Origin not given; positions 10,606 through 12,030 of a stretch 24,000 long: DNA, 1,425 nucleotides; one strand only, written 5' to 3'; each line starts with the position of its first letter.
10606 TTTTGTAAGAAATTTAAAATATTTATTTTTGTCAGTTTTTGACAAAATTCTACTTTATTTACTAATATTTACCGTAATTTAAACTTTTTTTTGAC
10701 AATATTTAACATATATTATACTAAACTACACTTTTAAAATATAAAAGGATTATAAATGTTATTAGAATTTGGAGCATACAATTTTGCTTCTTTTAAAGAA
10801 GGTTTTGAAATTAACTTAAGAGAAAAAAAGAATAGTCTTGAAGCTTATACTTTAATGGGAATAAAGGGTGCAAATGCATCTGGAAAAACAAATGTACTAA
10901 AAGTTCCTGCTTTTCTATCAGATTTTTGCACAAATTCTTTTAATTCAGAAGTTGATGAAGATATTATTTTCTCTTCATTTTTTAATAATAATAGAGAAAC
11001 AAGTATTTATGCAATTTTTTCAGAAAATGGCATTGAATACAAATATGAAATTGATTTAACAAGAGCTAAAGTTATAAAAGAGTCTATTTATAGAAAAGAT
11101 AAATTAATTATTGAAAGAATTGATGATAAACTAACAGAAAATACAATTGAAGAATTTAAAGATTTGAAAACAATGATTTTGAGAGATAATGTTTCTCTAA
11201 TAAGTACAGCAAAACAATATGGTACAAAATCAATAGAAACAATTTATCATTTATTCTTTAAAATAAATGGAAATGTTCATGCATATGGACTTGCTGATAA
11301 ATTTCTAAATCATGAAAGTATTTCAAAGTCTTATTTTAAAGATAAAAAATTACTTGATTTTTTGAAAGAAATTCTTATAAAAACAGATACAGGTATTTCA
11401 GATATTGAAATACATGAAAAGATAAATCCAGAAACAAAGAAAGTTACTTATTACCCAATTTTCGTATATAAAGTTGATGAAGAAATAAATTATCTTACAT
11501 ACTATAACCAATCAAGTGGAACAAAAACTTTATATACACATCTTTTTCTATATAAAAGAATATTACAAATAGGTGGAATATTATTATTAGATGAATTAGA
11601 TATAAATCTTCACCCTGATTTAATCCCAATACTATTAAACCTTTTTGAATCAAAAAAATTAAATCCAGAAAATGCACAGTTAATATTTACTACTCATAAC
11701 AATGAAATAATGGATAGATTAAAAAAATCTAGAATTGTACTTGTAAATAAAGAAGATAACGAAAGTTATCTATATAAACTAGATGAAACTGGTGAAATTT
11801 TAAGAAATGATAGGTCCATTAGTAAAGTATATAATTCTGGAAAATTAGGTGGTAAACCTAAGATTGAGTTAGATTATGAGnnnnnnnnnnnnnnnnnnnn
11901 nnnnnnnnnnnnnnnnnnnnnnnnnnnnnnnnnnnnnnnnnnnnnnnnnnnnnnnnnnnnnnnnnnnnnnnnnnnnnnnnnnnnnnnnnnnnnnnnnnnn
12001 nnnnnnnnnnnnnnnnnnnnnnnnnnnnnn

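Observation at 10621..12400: Terminator-insulated two-gene cassette: AAA_21/ABC-type ATPase coupled to an unrecognised 163-aa protein (candidate novel defence or toxin module)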

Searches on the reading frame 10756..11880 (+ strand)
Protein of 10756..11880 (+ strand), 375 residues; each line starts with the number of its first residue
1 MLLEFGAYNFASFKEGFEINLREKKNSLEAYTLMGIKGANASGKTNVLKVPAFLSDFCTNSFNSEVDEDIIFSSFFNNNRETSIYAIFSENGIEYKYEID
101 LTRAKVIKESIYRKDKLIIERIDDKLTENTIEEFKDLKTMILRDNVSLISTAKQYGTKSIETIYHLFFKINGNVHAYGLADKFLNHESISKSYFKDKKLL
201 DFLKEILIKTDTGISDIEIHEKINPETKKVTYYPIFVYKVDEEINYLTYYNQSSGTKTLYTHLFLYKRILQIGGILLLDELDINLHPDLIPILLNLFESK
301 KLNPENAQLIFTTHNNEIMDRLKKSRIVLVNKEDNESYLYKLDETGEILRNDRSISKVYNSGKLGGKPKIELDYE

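Call 3: search_protein_families(library=pfam, proteins=[window:10756-11880:+], max_evalue=1)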
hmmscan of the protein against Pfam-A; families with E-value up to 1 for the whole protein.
window:10756-11880:+ (375 aa): 4 families
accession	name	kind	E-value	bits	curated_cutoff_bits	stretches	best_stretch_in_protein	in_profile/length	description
PF13304.12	AAA_21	-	1.9e-36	127.1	27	1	33-320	1-304/304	AAA domain, putative AbiEii toxin, Type IV TA system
PF02463.25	SMC_N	-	2.9e-08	33.8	40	1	33-329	26-210/220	RecF/RecN/SMC N terminal domain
PF07447.17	Matrix_Filo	-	0.038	13.5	25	1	283-335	198-254/292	Matrix protein VP40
PF07728.20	AAA_5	-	0.041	14.3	22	1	267-311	61-104/139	AAA domain (dynein-related subfamily)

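Call 4: search_protein_families(library=padloc, proteins=[window:10756-11880:+], max_evalue=1)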
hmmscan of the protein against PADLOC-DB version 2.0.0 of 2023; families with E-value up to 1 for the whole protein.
window:10756-11880:+ (375 aa): 52 families (the best 25 are shown)
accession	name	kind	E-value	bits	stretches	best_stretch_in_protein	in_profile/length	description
PDLC02335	AbiLi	-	2.1e-60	202.5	1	1-371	49-288/326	AbiLi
PDLC02980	AriA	-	5.9e-35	119.7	1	34-320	2-304/304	-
PDLC04175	HEC-01A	-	9.9e-14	49.1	2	272-368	268-362/363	-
PDLC04135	mad3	-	1.2e-13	49.4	1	27-348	17-356/374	mads_3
PDLC04180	HEC-01A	-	3e-13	47.7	2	253-348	256-352/382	-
PDLC00289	PtuA1|PtuA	-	2.3e-12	44.7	1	17-339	17-312/404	AAA ATPase domain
PDLC04176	HEC-01A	-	2.7e-12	44.7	1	32-346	24-348/371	-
PDLC04177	HEC-01A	-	5.2e-12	43.5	1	275-367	299-391/393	-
PDLC04570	PDC-M31A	-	7.6e-11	39.8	1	218-370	239-395/395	-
PDLC00271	PtuA1|PtuA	-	1.1e-10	39.7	2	270-334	276-340/421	AAA ATPase domain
PDLC04178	HEC-01A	-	5.7e-10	36.8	2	276-352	291-366/399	-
PDLC04426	PDC-M12A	-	1.1e-09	36.2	1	1-363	1-366/369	-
PDLC04183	HEC-01A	-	1.3e-09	35.6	2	33-75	26-68/402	-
PDLC00304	PtuA1|PtuA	-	1.1e-08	32.7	2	274-337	290-350/444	AAA ATPase domain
PDLC00298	PtuA1|PtuA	-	1.2e-08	32.5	1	267-341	275-347/423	AAA ATPase domain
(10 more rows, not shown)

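Call 5: search_protein_families(library=ncbifam, proteins=[window:10756-11880:+], max_evalue=1)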
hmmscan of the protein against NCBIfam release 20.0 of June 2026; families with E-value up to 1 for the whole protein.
window:10756-11880:+ (375 aa): 6 families
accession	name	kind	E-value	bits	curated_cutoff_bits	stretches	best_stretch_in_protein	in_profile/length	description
NF041760.1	PtuA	equivalog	6.8e-05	22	500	1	272-338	376-439/524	retron Ec78 anti-phage system effector ATPase PtuA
NF047739.1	antiphage_MADS3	equivalog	0.0028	16.9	420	1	36-69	26-60/427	methylation-associated defense system AAA family ATPase MAD3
NF007355.0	PRK09850.1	equivalog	0.0031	16.6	540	1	326-359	85-120/313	pseudouridine kinase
TIGR02673.1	FtsE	equivalog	0.0051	16.5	264.85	1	271-330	154-211/214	cell division ATP-binding protein FtsE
TIGR03608.1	L_ocin_972_ABC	subfamily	0.0088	15.5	254.85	1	265-324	145-202/206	putative bacteriocin export ABC transporter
TIGR00611.2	recf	equivalog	0.013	14.7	172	1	33-135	23-112/339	DNA replication/repair protein RecF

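Call 7: search_protein_families(library=phrogs, proteins=[window:10756-11880:+], max_evalue=1)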
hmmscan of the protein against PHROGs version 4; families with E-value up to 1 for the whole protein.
window:10756-11880:+ (375 aa): 4 families
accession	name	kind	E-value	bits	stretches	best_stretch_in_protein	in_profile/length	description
phrog_5836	-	unknown function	5.1e-63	214.4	1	1-374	5-408/1071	-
phrog_8323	-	unknown function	3.8e-07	30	1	19-339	67-385/623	-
phrog_4747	-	unknown function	1.6e-06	28.5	2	38-121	29-109/610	-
phrog_31868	-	unknown function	0.17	13.2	1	42-84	24-63/75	-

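Call 36: search_solved_structures(query=window:10756-11880:+, max_evalue=0.01, show_alignments=1)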
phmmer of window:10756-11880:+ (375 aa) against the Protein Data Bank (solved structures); distinct sequences matched with E-value up to 0.01: 0.
